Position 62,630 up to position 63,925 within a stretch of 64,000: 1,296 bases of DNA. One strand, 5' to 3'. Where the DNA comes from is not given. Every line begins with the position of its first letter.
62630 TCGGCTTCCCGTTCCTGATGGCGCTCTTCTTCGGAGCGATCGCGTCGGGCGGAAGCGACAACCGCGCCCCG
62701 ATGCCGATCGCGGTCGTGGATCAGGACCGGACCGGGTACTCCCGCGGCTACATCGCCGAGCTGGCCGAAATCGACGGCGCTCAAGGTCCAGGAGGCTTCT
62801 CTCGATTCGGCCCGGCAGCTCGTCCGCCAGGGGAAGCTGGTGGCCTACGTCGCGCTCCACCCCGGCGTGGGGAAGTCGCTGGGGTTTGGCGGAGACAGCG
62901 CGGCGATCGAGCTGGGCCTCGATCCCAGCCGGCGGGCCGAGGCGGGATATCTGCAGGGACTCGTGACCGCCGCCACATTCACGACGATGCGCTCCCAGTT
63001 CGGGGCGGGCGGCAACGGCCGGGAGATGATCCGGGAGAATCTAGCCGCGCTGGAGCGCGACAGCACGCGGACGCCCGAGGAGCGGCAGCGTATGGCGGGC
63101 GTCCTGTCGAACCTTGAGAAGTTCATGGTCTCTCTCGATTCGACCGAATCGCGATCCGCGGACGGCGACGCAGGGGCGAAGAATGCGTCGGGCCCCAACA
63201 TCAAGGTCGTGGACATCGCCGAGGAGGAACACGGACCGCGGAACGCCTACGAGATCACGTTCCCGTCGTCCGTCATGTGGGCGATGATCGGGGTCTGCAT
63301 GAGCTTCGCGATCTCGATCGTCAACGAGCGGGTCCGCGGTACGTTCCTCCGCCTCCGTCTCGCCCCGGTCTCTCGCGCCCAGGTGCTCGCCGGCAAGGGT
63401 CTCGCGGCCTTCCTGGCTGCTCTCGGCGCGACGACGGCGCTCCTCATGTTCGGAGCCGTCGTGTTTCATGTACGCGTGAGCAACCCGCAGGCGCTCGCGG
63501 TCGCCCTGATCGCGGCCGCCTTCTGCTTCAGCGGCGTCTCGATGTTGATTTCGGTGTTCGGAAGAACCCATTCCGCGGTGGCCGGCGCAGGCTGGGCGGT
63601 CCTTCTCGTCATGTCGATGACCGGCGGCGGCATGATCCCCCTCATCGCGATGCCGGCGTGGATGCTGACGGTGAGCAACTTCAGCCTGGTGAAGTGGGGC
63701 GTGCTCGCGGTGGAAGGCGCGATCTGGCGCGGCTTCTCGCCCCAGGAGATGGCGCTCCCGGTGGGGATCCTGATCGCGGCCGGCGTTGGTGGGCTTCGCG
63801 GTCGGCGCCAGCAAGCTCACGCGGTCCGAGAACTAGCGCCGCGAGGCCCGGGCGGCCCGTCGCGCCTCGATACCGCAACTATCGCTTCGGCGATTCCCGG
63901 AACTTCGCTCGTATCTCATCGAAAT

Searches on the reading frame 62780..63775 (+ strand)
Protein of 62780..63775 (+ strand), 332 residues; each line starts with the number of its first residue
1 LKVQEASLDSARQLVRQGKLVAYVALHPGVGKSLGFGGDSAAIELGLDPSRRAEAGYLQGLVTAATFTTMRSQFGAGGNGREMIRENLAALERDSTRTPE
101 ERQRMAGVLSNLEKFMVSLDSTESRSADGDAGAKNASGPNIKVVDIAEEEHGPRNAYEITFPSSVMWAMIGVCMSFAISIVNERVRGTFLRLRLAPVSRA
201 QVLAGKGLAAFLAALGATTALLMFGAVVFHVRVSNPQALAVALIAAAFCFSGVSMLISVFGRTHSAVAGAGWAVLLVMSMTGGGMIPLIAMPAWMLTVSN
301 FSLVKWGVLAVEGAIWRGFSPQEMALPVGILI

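Call 49: search_protein_families(library=pfam, proteins=[window:62780-63775:+], max_evalue=0.0001)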
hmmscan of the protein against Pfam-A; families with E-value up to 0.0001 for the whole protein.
window:62780-63775:+ (332 aa): 3 families
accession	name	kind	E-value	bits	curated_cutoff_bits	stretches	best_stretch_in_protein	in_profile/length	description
PF12698.13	ABC2_membrane_3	-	3e-19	69.7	31.6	1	4-301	63-305/347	ABC-2 family transporter protein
PF01061.29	ABC2_membrane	-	3.1e-15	56.7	26.9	1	162-312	52-207/211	ABC-2 type transporter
PF12679.13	ABC2_membrane_2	-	1.6e-10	41.2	27.2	1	12-291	9-212/283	ABC-2 family transporter protein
